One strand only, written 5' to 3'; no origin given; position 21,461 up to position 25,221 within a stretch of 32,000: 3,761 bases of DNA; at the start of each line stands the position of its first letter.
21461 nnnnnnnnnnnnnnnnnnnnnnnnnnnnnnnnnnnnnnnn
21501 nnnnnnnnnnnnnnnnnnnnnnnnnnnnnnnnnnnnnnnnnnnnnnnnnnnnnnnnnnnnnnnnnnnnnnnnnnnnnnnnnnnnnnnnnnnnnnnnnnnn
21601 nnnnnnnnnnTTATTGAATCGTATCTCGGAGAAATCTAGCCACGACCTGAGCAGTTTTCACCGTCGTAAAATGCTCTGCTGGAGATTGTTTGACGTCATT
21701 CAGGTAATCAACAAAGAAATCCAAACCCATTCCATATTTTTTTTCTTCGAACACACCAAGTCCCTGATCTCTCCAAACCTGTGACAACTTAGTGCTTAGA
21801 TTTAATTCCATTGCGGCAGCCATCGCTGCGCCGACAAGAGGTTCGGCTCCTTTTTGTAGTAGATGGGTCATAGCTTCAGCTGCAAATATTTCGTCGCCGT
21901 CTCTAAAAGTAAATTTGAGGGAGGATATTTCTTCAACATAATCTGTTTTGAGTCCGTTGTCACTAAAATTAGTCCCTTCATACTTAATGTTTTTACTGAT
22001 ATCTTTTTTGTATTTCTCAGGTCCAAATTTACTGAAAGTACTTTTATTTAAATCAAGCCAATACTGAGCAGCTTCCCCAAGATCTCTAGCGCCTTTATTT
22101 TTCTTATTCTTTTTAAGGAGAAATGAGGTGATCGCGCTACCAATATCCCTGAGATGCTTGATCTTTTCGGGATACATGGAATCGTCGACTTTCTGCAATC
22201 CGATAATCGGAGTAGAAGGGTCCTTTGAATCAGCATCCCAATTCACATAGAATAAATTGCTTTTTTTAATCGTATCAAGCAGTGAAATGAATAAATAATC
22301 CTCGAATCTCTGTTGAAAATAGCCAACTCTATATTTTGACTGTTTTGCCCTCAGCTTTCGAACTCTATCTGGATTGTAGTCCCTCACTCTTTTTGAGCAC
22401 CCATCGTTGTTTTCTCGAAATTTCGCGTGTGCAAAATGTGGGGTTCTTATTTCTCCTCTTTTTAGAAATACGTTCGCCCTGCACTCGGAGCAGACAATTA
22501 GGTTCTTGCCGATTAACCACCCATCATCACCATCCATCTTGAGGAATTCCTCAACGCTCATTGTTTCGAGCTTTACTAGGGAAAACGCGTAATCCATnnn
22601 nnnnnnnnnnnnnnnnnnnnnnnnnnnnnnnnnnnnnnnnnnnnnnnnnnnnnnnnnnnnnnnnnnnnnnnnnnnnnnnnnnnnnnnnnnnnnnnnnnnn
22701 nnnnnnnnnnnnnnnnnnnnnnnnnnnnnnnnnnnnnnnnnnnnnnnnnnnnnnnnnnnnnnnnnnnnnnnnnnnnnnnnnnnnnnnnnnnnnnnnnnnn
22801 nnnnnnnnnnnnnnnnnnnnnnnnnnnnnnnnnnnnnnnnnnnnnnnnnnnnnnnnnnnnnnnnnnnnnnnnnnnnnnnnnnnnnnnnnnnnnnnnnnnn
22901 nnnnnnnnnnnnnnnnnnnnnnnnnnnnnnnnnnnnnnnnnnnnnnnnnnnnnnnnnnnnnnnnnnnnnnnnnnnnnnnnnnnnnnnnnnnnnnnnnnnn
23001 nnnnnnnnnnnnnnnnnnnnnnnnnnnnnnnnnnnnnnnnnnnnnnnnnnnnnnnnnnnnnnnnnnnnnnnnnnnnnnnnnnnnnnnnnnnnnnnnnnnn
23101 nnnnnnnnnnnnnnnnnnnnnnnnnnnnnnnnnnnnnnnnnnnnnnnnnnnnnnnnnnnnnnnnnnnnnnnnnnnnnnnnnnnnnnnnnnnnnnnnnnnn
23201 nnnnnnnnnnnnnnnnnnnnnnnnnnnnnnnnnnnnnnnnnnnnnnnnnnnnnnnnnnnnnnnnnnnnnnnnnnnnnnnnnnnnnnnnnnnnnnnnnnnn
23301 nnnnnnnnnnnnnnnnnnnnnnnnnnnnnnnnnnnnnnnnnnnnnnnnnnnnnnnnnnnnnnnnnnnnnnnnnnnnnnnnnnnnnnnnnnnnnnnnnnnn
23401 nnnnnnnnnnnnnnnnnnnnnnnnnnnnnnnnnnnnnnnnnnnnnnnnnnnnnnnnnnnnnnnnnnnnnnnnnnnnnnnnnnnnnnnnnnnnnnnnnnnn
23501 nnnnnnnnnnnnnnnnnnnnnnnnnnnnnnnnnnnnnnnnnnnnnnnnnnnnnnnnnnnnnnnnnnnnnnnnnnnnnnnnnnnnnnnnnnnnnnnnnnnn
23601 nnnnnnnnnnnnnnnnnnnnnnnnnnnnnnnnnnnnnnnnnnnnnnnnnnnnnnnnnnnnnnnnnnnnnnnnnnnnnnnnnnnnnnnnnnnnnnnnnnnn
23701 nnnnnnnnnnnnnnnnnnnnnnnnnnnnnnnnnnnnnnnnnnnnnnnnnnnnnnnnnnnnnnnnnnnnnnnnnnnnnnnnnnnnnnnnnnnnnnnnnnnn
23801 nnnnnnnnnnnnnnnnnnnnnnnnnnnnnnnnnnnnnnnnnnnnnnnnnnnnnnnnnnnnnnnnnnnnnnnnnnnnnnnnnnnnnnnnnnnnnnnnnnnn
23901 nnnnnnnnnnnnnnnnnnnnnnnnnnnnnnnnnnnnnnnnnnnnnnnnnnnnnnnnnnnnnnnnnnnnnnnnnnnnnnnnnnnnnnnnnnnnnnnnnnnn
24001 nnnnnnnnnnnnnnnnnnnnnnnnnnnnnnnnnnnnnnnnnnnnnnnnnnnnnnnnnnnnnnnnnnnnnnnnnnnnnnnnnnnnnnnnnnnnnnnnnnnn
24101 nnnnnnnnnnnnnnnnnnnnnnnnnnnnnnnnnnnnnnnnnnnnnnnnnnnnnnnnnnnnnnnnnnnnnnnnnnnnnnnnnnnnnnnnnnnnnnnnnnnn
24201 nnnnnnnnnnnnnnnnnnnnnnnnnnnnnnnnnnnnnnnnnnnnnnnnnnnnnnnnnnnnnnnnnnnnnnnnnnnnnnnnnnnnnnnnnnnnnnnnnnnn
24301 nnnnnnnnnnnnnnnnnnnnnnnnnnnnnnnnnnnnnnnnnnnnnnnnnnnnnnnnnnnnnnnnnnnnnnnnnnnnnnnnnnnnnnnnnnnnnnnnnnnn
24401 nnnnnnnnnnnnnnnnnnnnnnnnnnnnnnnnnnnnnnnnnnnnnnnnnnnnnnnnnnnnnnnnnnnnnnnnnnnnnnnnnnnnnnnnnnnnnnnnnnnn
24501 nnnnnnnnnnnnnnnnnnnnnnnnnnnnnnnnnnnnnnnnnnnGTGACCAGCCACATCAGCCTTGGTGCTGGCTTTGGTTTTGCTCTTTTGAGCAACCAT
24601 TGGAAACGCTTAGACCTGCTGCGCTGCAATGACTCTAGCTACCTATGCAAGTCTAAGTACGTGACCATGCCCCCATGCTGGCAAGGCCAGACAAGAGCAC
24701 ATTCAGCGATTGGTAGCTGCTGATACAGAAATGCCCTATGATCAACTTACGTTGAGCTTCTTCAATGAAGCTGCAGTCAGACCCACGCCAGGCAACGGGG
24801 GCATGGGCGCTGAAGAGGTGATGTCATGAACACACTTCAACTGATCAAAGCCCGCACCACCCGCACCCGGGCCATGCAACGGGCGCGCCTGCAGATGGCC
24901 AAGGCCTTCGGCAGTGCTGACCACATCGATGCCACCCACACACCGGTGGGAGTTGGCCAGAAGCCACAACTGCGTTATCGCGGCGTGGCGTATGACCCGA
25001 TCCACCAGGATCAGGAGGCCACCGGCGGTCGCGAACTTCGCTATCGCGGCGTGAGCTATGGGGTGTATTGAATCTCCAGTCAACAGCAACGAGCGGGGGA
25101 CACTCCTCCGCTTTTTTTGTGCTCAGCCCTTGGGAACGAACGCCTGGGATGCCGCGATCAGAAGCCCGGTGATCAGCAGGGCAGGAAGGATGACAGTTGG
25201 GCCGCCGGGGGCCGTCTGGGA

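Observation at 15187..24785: Composite mobile island of about 9.6 kb, without a tRNA target, carrying two recombinase families and three compositional tiers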

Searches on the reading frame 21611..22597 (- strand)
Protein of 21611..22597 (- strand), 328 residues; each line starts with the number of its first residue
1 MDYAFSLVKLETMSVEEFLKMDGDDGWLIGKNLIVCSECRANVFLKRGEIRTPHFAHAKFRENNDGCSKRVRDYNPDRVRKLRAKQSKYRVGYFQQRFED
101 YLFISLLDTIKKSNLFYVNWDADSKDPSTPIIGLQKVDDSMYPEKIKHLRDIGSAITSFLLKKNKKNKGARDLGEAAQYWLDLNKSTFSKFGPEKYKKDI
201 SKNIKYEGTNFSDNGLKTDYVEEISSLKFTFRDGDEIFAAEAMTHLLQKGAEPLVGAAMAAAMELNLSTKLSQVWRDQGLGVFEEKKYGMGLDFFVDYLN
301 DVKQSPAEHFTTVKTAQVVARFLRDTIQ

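Call 5: search_protein_families(library=pfam, proteins=[window:21611-22597:-], max_evalue=0.01)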
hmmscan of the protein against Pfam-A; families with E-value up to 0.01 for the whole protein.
window:21611-22597:- (328 aa): 2 families
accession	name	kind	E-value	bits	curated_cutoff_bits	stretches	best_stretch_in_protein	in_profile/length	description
PF25164.1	CoiA_N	-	1.1e-08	34.9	26.3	1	35-59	19-43/50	Competence protein CoiA, N-terminal domain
PF25169.1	DUF7830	-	0.0039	17.5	27.5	1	30-60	31-61/72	Domain of unknown function (DUF7830)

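Call 6: search_protein_families(library=phrogs, proteins=[window:21611-22597:-], max_evalue=0.01)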
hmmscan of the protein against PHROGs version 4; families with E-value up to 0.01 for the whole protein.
window:21611-22597:- (328 aa): 0 families

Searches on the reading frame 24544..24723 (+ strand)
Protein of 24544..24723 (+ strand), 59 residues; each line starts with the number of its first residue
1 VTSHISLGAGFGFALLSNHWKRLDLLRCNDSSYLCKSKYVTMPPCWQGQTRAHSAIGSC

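Call 83: find_encoding_contigs(protein=window:24544-24723:+, flank=3000, max_places=6)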
Protein window:24544-24723:+ (59 aa): no gene with exactly this product is on record in the collection.

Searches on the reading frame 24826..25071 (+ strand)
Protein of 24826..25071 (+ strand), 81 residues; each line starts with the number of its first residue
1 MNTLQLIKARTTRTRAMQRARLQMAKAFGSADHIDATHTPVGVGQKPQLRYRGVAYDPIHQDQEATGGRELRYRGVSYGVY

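Call 11: find_encoding_contigs(protein=window:24826-25071:+, flank=10000, max_places=10)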
Protein window:24826-25071:+ (81 aa): 23 contigs read that carry it; 3 places shown.
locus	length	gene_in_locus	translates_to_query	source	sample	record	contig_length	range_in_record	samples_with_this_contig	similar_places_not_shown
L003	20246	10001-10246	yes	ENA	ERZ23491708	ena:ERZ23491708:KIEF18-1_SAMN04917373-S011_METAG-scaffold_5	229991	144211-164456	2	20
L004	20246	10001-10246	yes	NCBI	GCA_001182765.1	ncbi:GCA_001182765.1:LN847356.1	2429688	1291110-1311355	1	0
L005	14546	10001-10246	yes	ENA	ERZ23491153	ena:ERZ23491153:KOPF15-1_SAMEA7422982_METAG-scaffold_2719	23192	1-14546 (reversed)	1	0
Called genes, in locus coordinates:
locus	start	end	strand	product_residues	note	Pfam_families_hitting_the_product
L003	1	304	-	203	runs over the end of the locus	PF00485:PRK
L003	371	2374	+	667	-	PF00239:Resolvase (weak), PF07508:Recombinase, PF13408:Zn_ribbon_recom (weak)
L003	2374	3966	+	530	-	PF25164:CoiA_N, PF10544:T5orf172, PF13455:MUG113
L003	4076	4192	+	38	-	-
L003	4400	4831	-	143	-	-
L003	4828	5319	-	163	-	-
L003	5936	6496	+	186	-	PF00589:Phage_integrase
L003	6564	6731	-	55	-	-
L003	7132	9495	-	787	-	PF14216:DUF4326, PF13148:DUF3987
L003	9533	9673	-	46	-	-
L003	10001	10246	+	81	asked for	-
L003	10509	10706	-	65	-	-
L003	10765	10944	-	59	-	-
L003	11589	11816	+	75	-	PF10929:DUF2811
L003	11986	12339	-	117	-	-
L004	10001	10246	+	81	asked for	-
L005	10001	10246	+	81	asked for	-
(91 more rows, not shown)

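Call 96: search_protein_families(library=pfam, proteins=[window:24826-25071:+], max_evalue=0.05)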
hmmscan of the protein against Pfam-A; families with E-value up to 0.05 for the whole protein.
window:24826-25071:+ (81 aa): 1 family
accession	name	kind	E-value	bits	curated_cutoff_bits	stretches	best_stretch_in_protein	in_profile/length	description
PF14105.11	DUF4278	-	0.00047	20.9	25.3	0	39-56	40-57/57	Domain of unknown function (DUF4278)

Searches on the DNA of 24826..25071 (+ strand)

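Call 88: search_rna_families(source=L004, start=9700, end=10300, threshold=gathering)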
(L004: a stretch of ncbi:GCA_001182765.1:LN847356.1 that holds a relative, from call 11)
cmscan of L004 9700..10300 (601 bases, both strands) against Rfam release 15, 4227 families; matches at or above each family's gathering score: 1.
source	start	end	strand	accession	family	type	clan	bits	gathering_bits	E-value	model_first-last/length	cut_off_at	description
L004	9922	9982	+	RF01704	Glutamine-II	Cis-reg; riboswitch;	-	51.9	33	1e-11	1-60/60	no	Glutamine-II riboswitch aptamer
